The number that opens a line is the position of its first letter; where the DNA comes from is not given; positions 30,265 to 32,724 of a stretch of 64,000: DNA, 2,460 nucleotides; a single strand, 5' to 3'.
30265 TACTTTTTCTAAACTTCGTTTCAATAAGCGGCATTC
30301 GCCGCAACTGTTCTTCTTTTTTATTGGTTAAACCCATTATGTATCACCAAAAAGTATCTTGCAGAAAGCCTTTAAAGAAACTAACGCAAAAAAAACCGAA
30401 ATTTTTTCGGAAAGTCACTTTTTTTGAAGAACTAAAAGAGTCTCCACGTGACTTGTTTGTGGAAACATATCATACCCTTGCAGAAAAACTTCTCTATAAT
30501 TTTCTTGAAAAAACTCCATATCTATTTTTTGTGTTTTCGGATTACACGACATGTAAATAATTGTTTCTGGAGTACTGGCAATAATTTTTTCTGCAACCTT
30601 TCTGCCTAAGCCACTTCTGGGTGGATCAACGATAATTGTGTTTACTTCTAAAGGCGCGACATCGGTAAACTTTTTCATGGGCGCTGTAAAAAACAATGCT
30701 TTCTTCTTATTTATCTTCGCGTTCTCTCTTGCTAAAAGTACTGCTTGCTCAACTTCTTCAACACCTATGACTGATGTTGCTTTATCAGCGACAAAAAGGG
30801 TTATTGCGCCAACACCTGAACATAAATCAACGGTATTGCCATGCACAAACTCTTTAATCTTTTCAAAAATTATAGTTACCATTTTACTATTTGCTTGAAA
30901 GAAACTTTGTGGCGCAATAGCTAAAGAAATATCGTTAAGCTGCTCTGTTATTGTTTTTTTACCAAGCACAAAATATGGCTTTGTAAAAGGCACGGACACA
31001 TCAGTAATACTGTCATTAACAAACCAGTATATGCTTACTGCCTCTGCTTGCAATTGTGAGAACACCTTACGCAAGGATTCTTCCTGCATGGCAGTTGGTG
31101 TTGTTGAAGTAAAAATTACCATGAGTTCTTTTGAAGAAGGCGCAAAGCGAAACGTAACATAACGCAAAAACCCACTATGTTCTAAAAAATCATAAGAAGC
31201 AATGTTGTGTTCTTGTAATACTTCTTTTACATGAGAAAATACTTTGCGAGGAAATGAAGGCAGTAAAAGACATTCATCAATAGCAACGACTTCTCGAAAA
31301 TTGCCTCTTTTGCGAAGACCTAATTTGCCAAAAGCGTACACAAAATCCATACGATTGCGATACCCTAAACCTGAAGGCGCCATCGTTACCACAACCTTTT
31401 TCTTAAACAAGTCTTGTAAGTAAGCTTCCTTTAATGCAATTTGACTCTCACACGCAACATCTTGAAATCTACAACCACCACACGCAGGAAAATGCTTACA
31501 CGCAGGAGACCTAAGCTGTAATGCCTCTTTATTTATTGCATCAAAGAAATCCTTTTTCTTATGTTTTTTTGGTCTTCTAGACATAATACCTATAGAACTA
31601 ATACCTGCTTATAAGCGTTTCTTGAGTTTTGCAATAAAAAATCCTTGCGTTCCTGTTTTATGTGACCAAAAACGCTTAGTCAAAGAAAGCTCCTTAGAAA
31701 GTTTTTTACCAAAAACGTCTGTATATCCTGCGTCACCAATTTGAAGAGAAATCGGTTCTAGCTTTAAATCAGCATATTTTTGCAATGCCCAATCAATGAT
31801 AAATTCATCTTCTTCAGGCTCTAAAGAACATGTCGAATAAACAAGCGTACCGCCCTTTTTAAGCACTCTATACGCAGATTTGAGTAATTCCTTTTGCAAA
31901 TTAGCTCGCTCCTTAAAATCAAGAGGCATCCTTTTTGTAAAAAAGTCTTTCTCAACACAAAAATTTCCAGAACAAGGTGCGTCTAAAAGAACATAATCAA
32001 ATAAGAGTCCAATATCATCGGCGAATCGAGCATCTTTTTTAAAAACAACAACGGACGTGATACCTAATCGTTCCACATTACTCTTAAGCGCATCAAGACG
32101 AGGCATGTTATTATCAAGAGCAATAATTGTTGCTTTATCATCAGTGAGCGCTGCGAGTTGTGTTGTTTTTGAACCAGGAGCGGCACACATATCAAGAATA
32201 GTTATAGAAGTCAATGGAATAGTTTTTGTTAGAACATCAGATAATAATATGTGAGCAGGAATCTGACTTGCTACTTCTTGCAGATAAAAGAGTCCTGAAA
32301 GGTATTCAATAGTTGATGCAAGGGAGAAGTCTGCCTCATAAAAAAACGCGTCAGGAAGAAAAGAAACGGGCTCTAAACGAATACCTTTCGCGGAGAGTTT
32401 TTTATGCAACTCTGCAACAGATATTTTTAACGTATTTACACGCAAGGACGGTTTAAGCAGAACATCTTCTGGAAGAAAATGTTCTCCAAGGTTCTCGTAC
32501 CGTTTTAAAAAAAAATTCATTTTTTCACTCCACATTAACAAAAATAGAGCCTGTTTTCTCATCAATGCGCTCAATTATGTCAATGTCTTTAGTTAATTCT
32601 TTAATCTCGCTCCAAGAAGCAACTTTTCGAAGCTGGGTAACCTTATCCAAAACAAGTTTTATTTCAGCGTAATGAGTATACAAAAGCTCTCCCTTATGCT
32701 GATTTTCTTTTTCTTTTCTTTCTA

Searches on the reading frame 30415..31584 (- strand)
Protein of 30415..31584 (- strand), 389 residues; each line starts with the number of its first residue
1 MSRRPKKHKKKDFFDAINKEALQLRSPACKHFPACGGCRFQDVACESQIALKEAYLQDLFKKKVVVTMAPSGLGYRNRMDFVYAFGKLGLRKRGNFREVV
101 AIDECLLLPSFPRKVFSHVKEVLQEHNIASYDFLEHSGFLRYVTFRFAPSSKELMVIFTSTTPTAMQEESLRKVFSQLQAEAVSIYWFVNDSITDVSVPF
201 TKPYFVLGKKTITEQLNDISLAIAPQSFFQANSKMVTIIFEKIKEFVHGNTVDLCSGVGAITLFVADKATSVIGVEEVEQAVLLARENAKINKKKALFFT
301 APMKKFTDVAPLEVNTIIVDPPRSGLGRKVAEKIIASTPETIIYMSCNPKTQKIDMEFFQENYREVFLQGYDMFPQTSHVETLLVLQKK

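Call 25: search_protein_families(library=pfam, proteins=[window:30415-31584:-], max_evalue=0.001)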
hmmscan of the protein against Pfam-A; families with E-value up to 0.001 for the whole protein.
window:30415-31584:- (389 aa): 3 families
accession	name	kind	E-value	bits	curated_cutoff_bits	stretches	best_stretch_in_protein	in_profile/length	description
PF05958.17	tRNA_U5-meth_tr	-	5.5e-16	59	23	1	224-389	175-357/357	tRNA (Uracil-5-)-methyltransferase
PF05175.20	MTS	-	5.2e-08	33.1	23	1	239-339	23-127/170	Methyltransferase small domain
PF08123.19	DOT1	-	8.6e-05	22.6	23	1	233-303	28-100/205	Histone methylation protein DOT1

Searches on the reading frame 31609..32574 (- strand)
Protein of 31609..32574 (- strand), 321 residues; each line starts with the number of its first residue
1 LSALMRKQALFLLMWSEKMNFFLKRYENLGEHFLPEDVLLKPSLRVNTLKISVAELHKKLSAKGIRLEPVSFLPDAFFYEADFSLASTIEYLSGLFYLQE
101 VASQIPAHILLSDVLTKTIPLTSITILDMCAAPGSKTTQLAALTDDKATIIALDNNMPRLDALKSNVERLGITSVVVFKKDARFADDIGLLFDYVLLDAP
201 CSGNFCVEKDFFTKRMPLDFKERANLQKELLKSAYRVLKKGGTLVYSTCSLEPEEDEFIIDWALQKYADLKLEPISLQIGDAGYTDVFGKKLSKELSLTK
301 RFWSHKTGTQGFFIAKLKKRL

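Call 25: search_protein_families(library=pfam, proteins=[window:31609-32574:-], max_evalue=0.001)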
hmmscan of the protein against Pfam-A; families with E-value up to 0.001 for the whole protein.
window:31609-32574:- (321 aa): 7 families
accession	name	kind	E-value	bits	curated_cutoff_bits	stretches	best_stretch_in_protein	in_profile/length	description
PF01189.24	Methyltr_RsmB-F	-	1e-53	182.4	27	1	125-318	11-199/199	16S rRNA methyltransferase RsmB/F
PF17125.10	Methyltr_RsmF_N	-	4.5e-12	46.7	34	1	41-100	29-85/86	N-terminal domain of 16S rRNA methyltransferase RsmF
PF13847.12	Methyltransf_31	-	1.4e-07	31.7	27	1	124-252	5-115/145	Methyltransferase domain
PF22458.1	RsmF-B_ferredox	-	3.1e-06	27.7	27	1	43-78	31-66/74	Methyltr_RsmF/B-like, ferredoxin-like domain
PF13649.12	Methyltransf_25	-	0.00018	22.6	27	0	126-196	1-69/97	Methyltransferase domain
PF01728.25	FtsJ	-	0.00022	21.6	24.1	1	124-259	23-149/181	FtsJ-like methyltransferase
PF01209.24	Ubie_methyltran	-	0.00024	21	20.1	0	120-182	45-107/233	ubiE/COQ5 methyltransferase family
